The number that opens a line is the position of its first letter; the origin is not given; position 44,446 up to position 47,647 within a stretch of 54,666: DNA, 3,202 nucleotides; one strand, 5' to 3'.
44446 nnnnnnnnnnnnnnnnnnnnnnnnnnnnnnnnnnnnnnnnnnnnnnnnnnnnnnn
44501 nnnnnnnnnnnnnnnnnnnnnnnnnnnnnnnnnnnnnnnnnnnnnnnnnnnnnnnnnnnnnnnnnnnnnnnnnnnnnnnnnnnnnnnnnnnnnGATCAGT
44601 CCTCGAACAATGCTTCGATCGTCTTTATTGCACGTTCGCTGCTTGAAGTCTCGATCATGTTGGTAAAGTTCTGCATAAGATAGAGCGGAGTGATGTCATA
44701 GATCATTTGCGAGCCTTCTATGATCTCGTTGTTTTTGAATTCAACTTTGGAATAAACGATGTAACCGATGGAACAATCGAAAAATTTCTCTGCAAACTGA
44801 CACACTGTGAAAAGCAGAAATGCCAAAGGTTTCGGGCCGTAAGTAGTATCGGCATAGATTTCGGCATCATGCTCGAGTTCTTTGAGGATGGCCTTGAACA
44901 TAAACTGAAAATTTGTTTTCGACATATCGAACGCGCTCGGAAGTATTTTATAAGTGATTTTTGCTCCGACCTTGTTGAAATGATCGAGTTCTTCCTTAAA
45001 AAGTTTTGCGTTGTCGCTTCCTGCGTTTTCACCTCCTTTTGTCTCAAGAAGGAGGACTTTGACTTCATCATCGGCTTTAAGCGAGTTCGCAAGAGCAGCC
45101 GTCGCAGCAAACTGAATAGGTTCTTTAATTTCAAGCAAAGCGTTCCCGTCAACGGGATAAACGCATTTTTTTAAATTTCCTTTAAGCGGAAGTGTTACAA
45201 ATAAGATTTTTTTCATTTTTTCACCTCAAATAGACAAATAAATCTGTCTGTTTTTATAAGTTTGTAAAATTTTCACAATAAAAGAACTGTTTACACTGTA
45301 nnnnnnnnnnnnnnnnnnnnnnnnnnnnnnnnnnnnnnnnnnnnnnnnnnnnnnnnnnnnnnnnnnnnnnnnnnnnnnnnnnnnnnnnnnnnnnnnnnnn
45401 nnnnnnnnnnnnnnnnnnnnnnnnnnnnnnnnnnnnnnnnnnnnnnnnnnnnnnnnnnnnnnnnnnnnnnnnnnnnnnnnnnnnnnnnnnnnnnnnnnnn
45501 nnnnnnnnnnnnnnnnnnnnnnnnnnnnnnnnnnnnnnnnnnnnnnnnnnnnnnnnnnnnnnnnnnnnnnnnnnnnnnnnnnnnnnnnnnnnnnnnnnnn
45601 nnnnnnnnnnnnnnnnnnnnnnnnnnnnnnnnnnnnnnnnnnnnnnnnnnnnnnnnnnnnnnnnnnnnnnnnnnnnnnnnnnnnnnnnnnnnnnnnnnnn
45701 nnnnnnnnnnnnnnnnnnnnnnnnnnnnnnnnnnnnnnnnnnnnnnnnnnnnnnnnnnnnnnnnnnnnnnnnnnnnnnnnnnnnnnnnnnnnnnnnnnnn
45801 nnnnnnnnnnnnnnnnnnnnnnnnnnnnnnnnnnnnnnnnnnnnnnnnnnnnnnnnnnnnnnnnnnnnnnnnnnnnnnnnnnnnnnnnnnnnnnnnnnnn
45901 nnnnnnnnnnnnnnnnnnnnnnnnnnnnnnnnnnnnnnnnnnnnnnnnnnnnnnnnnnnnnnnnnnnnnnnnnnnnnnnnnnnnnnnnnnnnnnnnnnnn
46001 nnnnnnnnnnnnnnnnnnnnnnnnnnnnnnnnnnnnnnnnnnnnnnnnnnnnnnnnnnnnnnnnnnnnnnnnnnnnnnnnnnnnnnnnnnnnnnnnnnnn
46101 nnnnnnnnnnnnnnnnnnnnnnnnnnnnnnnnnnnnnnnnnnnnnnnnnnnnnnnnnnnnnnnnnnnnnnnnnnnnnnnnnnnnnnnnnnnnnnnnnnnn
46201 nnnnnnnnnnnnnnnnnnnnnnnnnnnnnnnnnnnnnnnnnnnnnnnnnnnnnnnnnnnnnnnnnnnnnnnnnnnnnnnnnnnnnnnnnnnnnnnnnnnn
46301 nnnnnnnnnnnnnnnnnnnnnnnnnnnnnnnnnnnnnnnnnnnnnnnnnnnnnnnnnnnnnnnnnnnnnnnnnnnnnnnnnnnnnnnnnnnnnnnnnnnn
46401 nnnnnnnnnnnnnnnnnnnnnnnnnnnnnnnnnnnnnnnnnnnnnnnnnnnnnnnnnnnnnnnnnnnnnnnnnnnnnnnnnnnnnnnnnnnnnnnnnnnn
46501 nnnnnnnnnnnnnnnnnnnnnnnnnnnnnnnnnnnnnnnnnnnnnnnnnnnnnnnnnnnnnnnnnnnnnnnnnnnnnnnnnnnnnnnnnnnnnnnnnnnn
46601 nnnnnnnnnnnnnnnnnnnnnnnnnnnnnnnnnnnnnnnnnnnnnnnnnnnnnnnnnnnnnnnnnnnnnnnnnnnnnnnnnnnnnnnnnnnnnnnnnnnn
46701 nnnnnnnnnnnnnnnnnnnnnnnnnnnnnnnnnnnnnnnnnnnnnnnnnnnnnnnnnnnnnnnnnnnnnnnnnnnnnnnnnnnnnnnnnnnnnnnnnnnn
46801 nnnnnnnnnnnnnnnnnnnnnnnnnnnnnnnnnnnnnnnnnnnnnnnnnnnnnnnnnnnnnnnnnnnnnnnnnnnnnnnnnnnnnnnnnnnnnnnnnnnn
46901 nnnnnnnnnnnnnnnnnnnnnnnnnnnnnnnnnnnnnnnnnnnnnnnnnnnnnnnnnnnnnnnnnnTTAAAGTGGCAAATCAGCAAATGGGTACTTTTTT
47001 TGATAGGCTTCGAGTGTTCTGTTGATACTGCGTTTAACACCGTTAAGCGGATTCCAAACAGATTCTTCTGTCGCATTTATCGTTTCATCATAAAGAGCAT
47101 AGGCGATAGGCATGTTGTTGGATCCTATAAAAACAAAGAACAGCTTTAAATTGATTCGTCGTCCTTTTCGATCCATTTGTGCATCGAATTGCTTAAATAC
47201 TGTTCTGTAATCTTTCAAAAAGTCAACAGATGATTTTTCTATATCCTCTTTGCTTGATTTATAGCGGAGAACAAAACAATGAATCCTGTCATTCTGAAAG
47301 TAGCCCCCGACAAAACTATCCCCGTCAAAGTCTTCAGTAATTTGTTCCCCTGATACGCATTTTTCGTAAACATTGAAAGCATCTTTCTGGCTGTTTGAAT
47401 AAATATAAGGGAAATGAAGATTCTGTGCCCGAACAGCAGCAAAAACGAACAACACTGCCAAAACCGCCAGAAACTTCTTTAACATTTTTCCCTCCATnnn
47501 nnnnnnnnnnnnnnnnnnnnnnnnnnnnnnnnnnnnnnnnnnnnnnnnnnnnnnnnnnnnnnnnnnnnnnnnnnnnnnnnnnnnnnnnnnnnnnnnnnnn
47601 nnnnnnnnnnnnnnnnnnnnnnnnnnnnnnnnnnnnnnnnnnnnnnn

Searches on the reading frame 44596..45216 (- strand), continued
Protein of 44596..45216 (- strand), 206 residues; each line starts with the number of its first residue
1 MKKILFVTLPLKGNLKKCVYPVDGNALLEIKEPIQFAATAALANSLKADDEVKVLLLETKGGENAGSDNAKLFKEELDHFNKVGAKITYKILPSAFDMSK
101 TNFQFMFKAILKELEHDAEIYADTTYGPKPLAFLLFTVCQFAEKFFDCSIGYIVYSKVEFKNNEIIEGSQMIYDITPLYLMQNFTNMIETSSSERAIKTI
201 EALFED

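Call 95: search_protein_families(library=padloc, proteins=[L037:5608-6195:+, L037:6198-7790:+, L037:7787-9130:+, L037:9133-9597:+, L037:9561-11636:+, L037:11668-12301:+, L030:344-1486:+, L030:1929-3299:+, L030:4351-5451:+, L030:12817-14556:+], max_evalue=0.001)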
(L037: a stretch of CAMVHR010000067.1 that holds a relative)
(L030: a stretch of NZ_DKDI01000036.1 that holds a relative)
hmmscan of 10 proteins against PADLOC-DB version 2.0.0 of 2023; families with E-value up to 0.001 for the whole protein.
L037:5608-6195:+ (195 aa): 27 families (the best 25 are shown)
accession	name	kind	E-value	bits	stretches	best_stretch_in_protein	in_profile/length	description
PDLC02110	Cas7_IIId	-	3.9e-40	135.8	1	7-193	6-170/171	-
PDLC02113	Cas7_IIId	-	6.4e-23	79.3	1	16-190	14-190/207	-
PDLC01585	Csm3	-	1e-19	68.9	1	15-191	15-190/206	"CAS-III-A,CAS-III-D; effector_G7"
PDLC02091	Cas5_IIId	-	1.8e-18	64.4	1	16-191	13-191/709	-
PDLC01295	Cmr4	-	1.9e-11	42.7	1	16-97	13-83/256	"CAS-III-B,CAS-III-C; effector_G7"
PDLC00981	Cmr4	-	4.1e-11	41.4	1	16-97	13-89/283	CRISPR type III-B/RAMP module RAMP protein Cmr4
PDLC02089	Cas5_IIId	-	1.2e-10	38.7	1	15-188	15-196/679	-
PDLC01015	Csm3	-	3e-10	39.5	1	15-143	6-126/178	Csm3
PDLC01442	Csm3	-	4.4e-10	37.8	1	6-190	12-181/208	"CAS-III-A,CAS-III-D; effector_G7"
PDLC01441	Cmr4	-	5.8e-10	37.3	1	16-97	15-81/245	"CAS-III-B,CAS-III-C; effector_G7"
PDLC00982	Cmr4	-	1.8e-09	35.8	1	16-97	13-89/281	Cmr4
PDLC01016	Csm3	-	8.7e-09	34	1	17-143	12-142/189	Csm3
PDLC02111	Cas7_IIId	-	1e-08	32.5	1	15-189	23-175/417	-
PDLC01017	Csm3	-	1.2e-08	33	1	25-190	34-216/257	Csm3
PDLC01339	Csm3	-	5.2e-08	32.1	1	15-144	6-117/163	"CAS-III-A,CAS-III-D; effector_G7"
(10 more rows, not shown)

L037:6198-7790:+ (530 aa): 16 families
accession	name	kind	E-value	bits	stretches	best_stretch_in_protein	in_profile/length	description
PDLC02088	Cas5_IIId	-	2e-68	229.5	1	1-469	1-405/439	-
PDLC01423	Cas5_IIId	-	6.9e-35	118.5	1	2-304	2-301/482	CAS-III-D; effector_G5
PDLC02090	Cas5_IIId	-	2.6e-34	117.3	1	24-518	24-477/499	-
PDLC02091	Cas5_IIId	-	3.8e-34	116.2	1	5-445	218-640/709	-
PDLC02089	Cas5_IIId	-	1.2e-27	94.9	1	6-384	222-587/679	-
PDLC01420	Cas5_IIId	-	2.8e-25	87.7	1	11-346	8-338/343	CAS-III-D; effector_G5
PDLC01313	Cas5_IIId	-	8e-22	76.6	1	14-345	11-335/338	CAS-III-D; effector_G5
PDLC01024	Cas5_IIId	-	2.8e-15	54.5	2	9-218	9-249/402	"CRISPR-associated RAMP protein, Csx10 family"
PDLC02107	Cas7_IIId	-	1.1e-07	29.1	0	138-222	110-192/426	-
PDLC02111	Cas7_IIId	-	1.3e-05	22.3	1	133-222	95-187/417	-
PDLC01442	Csm3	-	2.5e-05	22.2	1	27-215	42-185/208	"CAS-III-A,CAS-III-D; effector_G7"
PDLC01296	Csm3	-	0.00012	20.2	1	119-213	96-189/192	"CAS-III-A,CAS-III-D; effector_G7"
PDLC02156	Cas5_IIIh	-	0.00048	17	1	51-215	57-216/577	-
PDLC01478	Cmr3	-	0.0005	17.8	0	31-214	30-175/258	"CAS-III-B,CAS-III-C; effector_G5"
PDLC01441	Cmr4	-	0.00065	17.5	0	125-211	157-242/245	"CAS-III-B,CAS-III-C; effector_G7"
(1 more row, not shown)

L037:7787-9130:+ (447 aa): 39 families (the best 25 are shown)
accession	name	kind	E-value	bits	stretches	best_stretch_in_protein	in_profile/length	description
PDLC02107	Cas7_IIId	-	4.1e-95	317.2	1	8-440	4-414/426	-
PDLC02111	Cas7_IIId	-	2.8e-51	172.7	1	11-439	11-388/417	-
PDLC02112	Cas7_IIId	-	2.7e-43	146.3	1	11-443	11-404/434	-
PDLC02115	Cas7_IIId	-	8.3e-30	102.4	2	17-308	11-269/486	-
PDLC01442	Csm3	-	1.2e-26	91.9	2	10-212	8-189/208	"CAS-III-A,CAS-III-D; effector_G7"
PDLC01015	Csm3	-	3.9e-24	84.6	2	19-195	2-178/178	Csm3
PDLC01296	Csm3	-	3.6e-23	80.6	2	15-203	9-190/192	"CAS-III-A,CAS-III-D; effector_G7"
PDLC01339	Csm3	-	1.4e-21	76.2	2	19-195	2-163/163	"CAS-III-A,CAS-III-D; effector_G7"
PDLC01017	Csm3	-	1.3e-20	72.2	2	12-214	11-230/257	Csm3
PDLC01016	Csm3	-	1.5e-20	72.4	2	15-198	2-189/189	Csm3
PDLC01295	Cmr4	-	2.7e-19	68.4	1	14-89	3-79/256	"CAS-III-B,CAS-III-C; effector_G7"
PDLC01613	Csm3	-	5.1e-19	67.8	2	15-198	1-177/177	"CAS-III-A,CAS-III-D; effector_G7"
PDLC01441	Cmr4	-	7.5e-19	66.5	1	14-82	5-73/245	"CAS-III-B,CAS-III-C; effector_G7"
PDLC00987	Cmr6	-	2.2e-17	61.8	2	10-196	30-211/213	Cmr6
PDLC00981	Cmr4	-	1.2e-16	59.5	1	14-89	3-85/283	CRISPR type III-B/RAMP module RAMP protein Cmr4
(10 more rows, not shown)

L037:9133-9597:+ (154 aa): 1 family
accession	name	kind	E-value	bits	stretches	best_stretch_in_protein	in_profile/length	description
PDLC01120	Csx19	-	3.4e-05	22.2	1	22-153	24-154/155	Csx19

L037:9561-11636:+ (691 aa): 21 families
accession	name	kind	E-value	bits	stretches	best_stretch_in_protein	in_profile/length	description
PDLC02108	Cas7_IIId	-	3.1e-146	486.7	1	13-613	1-516/540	-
PDLC01407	Csm3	-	8.1e-101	336.8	1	13-570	4-504/519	"CAS-III-A,CAS-III-D; effector_G7"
PDLC01013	Csm3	-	1.7e-89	299.5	1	13-613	15-647/650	Csm3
PDLC02114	Cas7_IIId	-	1.3e-85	286.3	1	15-545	16-511/546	-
PDLC02116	Cas7_IIId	-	1.8e-67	226.6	2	215-619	239-610/617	-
PDLC02109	Cas7_IIId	-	1.7e-45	154.1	1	17-514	9-466/544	-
PDLC01220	gRAMP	-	3.8e-19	65.8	2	415-545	1339-1455/1494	CAS-III-E; effector_UNK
PDLC01613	Csm3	-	9.1e-16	57.2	1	55-489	3-177/177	"CAS-III-A,CAS-III-D; effector_G7"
PDLC01016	Csm3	-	3.1e-14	51.8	1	54-489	3-189/189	Csm3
PDLC01442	Csm3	-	1.2e-10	39.6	1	49-102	9-64/208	"CAS-III-A,CAS-III-D; effector_G7"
PDLC01015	Csm3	-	1.7e-07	30.6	1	58-111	3-61/178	Csm3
PDLC01339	Csm3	-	1.9e-07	30.3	1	58-256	3-135/163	"CAS-III-A,CAS-III-D; effector_G7"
PDLC01724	typeIV_Cas7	-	2.5e-07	28.7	1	49-96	5-60/329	Csf2_0_IV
PDLC01296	Csm3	-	4.2e-07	28.1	1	50-99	6-54/192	"CAS-III-A,CAS-III-D; effector_G7"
PDLC02107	Cas7_IIId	-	1.5e-05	22.1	0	55-99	13-57/426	-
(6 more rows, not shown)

L037:11668-12301:+ (211 aa): 29 families (the best 25 are shown)
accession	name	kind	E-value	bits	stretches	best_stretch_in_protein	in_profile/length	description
PDLC01834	CARF2--CARF_HEPN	-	7.1e-86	286.5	1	1-211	1-194/404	-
PDLC01825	CARF2--CARF_HEPN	-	4.4e-27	93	1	4-200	3-179/382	-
PDLC01826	CARF2--CARF_HEPN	-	4.2e-26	90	1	4-204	4-188/393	-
PDLC01032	Csx1/Csm6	-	5.2e-26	89.8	1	3-200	3-144/412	CARF+HEPN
PDLC01827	CARF2--CARF_HEPN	-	1.2e-23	82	1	4-200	4-186/393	-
PDLC01621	Csx1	-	2.7e-23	81.1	1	5-202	1-143/340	CAS-III; associated_signaling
PDLC01345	Csx1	-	1.4e-22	78.7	1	4-209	1-143/267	CAS-III; associated_signaling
PDLC01281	Csx1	-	1.1e-19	69.2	1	4-197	1-151/191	CAS-III; associated_signaling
PDLC01843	CARF2--CARF_HEPN_CSX20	-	4e-18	63.6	1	3-199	3-159/498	-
PDLC01824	CARF2--CARF_HEPN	-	6.5e-18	63.4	1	21-197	11-139/376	-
PDLC01845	CARF2--CARF_HEPN_Unk_f1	-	1.2e-12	45.4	1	4-205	4-207/629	-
PDLC01839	CARF2--CARF_HEPN_CARF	-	2.1e-11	41.3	1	133-182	76-125/518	-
PDLC01842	CARF2--CARF_HEPN_CSX16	-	2.3e-11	41.4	1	115-195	59-142/478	-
PDLC01284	Csx1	-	1.2e-09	36.5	1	59-195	17-138/289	CAS-III; associated_signaling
PDLC01837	CARF2--CARF_HEPN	-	2.1e-09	35.2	1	5-198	6-178/380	-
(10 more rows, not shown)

L030:344-1486:+ (380 aa): 28 families (the best 25 are shown)
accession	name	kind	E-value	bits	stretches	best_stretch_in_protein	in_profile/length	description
PDLC01880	CARF4--CARF_PDDEXK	-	3.9e-66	221.8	1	12-380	2-351/364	-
PDLC01037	Csx1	-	2.5e-58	196.1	1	10-372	1-300/320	ARF+Nuclease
PDLC01896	CARF4--CARF_PDDEXK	-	1.2e-38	131.4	1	9-353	1-332/381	-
PDLC01619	Csx1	-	1.8e-32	110.8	1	13-355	3-307/330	CAS-III; associated_signaling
PDLC01893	CARF4--CARF_PDDEXK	-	4.8e-29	99.8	1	13-380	3-373/382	-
PDLC01968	CARF_PDDEXK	-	2.9e-25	87.2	1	64-339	53-309/361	-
PDLC01894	CARF4--CARF_PDDEXK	-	2.9e-23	80.7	2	14-177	4-173/336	-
PDLC01887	CARF4--CARF_PDDEXK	-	2e-22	78.1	1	12-199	2-184/285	-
PDLC01898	CARF4--CARF_PDDEXK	-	3.4e-19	67.2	2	13-179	2-169/296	-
PDLC01890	CARF4--CARF_PDDEXK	-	4.9e-17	60.4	1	9-352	1-317/366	-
PDLC01512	Csx1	-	5e-15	53.5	1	10-317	2-311/382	CAS-III; associated_signaling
PDLC01900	CARF4--CARF_PDDEXK_AAA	-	5.5e-14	49.7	1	33-317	233-499/556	-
PDLC01897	CARF4--CARF_PDDEXK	-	2.5e-13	48.1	1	12-360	3-333/369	-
PDLC01882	CARF4--CARF_PDDEXK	-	1.1e-12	45.2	1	13-344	210-521/569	-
PDLC01883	CARF4--CARF_PDDEXK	-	6.5e-10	36.7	1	9-317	7-315/390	-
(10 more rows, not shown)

L030:1929-3299:+ (456 aa): 13 families
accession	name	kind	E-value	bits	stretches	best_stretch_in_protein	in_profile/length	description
PDLC02394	pAgo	-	1.5e-15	54.1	1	18-326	54-387/1121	-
PDLC02402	Aga_SIR2-PNTD1-PNTD2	-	9.7e-13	45.1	1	179-347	366-540/876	Class I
PDLC02418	Aga_SIR2-Kinase-PNTD1-PNTD2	-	1.7e-07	27.8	1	196-344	257-415/756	Class I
PDLC01434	CasR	-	1.8e-07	29.2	1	400-448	131-178/191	"CAS-I,CAS-II,CAS-III,CAS-IV,CAS-V,CAS-VI; associated_signaling"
PDLC01268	CasR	-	4e-06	24.9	1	402-448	129-173/179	"CAS-I,CAS-II,CAS-III,CAS-IV,CAS-V,CAS-VI; associated_signaling"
PDLC01850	CARF3--CARF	-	6.7e-06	24.1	1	403-448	151-196/209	-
PDLC01879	CARF3--CARF_TM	-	4.3e-05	21.3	1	403-445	162-203/222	-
PDLC01044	Csa3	-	5.5e-05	21.1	1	407-445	146-183/194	Type I-A associated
PDLC01866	CARF3--CARF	-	6.1e-05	21.1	1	389-444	131-186/207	-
PDLC01857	CARF3--CARF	-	7.4e-05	20.5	1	407-451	139-183/201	-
PDLC01852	CARF3--CARF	-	0.00025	19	1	395-447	141-193/208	-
PDLC01848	CARF3--CARF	-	0.00046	17.9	1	405-445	143-183/197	-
PDLC01860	CARF3--CARF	-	0.00052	18.2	1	402-449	148-195/210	-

L030:4351-5451:+ (366 aa): 30 families (the best 25 are shown)
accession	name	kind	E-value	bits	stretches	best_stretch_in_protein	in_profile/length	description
PDLC01608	Cas1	-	4.9e-77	257.1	1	4-270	1-257/276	"CAS-I,CAS-II,CAS-III,CAS-IV,CAS-V,CAS-VI; acquisition_1"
PDLC01743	Cas1c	-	1.9e-75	252.2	1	4-271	8-273/337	-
PDLC01248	Cas1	-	1.6e-74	249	1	4-355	3-289/289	"CAS-I,CAS-II,CAS-III,CAS-IV,CAS-V,CAS-VI; acquisition_1"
PDLC00923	Cas1c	-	5.5e-72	240.9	1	4-271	6-277/340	"CRISPR-associated endonuclease Cas1, subtype I-C/DVULG"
PDLC00928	Cas1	-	7e-72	240.1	2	4-270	3-263/315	Cas1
PDLC00927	Cas1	-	1.7e-71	239.1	2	7-269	4-267/327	CRISPR-associated endonuclease Cas1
PDLC01334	Cas1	-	3.6e-71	238.2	1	4-271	5-274/336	"CAS-I,CAS-II,CAS-III,CAS-IV,CAS-V,CAS-VI; acquisition_1"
PDLC02025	Cas1d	-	1.1e-64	216.9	1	1-269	1-255/316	-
PDLC01449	Cas1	-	1.5e-62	209.4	1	2-357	2-284/285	"CAS-I,CAS-II,CAS-III,CAS-IV,CAS-V,CAS-VI; acquisition_1"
PDLC01249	Cas1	-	1.6e-60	202.7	1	7-266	3-246/246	"CAS-I,CAS-II,CAS-III,CAS-IV,CAS-V,CAS-VI; acquisition_1"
PDLC01747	Cas1g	-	4.9e-58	195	1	4-270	200-459/523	-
PDLC01740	Cas1_IIIa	-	1.9e-53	180.3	1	3-270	2-261/331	-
PDLC02067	Cas1b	-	4e-48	162.5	1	3-269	201-468/533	-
PDLC00922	Cas1a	-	8.7e-48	161.1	1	4-267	14-280/347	"CRISPR-associated endonuclease Cas1, subtype MYXAN"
PDLC01742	Cas1b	-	1.3e-45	154.3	2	3-270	4-262/326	-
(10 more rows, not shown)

L030:12817-14556:+ (579 aa): 26 families (the best 25 are shown)
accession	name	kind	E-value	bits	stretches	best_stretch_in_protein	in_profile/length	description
PDLC04135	mad3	-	2e-54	183.6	4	90-241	207-341/374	mads_3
PDLC02980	AriA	-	4.9e-22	77.3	3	166-228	236-304/304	-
PDLC04140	mad8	-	3.9e-19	67.3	2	23-225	13-235/314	mads_8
PDLC04892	PDC-S06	-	1.1e-11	41.9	2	161-230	607-681/843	-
PDLC04164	AriA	-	8.6e-11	39.9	0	460-514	163-220/253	-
PDLC02335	AbiLi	-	1.1e-08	32.5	0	41-235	80-243/326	AbiLi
PDLC02914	ATPase-Toprim_I-B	-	2.7e-08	31.5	0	166-227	183-248/443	-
PDLC04182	HEC-01A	-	8.8e-07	26.2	0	42-61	36-55/406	-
PDLC00062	GajA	-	2.1e-06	24.5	0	187-230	304-347/639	AAA ATPase domain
PDLC04734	PDC-M62A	-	7.8e-06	23.1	0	354-378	59-83/597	-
PDLC00098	GajA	-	1.4e-05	22.1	0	471-545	270-350/534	AAA ATPase domain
PDLC04214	HEC-02A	-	2.9e-05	21.5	0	360-379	27-46/338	-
PDLC00269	PtuA1|PtuA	-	2.9e-05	21.5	0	348-384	21-61/446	AAA ATPase domain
PDLC04235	PDC-M01A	-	6e-05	20.1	0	351-393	182-224/510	-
PDLC04213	HEC-02A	-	0.0001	20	0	345-381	14-49/337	-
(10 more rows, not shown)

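Call 107: find_related_loci(query=A8, collection=viral_contigs, flank=10000)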
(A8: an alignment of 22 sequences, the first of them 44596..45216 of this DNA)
Query A8 (206 aa) in viral_contigs; peptide patterns used: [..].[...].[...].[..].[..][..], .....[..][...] (x = any residue, [..] = any of these).
215 stretches matched a pattern, but none encodes a relative of the query by tblastn (E <= 1e-3).

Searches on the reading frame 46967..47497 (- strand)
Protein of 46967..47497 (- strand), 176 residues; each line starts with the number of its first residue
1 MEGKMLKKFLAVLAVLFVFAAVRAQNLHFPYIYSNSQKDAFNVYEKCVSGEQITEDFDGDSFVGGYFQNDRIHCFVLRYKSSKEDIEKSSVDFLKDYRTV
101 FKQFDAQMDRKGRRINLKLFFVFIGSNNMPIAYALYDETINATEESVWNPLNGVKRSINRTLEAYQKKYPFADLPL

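Call 3: search_protein_families(library=pfam, proteins=[window:46967-47497:-], max_evalue=1)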
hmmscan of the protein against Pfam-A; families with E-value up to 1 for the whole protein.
window:46967-47497:- (176 aa): 1 family
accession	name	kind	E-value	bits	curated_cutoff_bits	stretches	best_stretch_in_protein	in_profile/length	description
PF11441.14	MxiM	-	0.11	13.3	25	1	35-80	30-74/115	Pilot protein MxiM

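Call 4: search_protein_families(library=padloc, proteins=[window:46967-47497:-], max_evalue=1)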
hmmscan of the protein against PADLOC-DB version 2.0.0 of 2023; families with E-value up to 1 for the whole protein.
window:46967-47497:- (176 aa): 0 families

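Call 5: search_protein_families(library=ncbifam, proteins=[window:46967-47497:-], max_evalue=1)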
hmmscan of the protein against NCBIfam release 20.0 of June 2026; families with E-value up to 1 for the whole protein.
window:46967-47497:- (176 aa): 1 family
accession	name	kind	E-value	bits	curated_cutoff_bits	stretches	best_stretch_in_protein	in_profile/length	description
NF045906.1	LysophlipPlaALeg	equivalog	0.054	12.6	450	0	112-166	115-162/305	GDSL family lysophospholipase PlaA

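Call 83: search_protein_families(library=phrogs, proteins=[window:46967-47497:-], max_evalue=0.01)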
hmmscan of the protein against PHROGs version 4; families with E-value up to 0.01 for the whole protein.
window:46967-47497:- (176 aa): 0 families
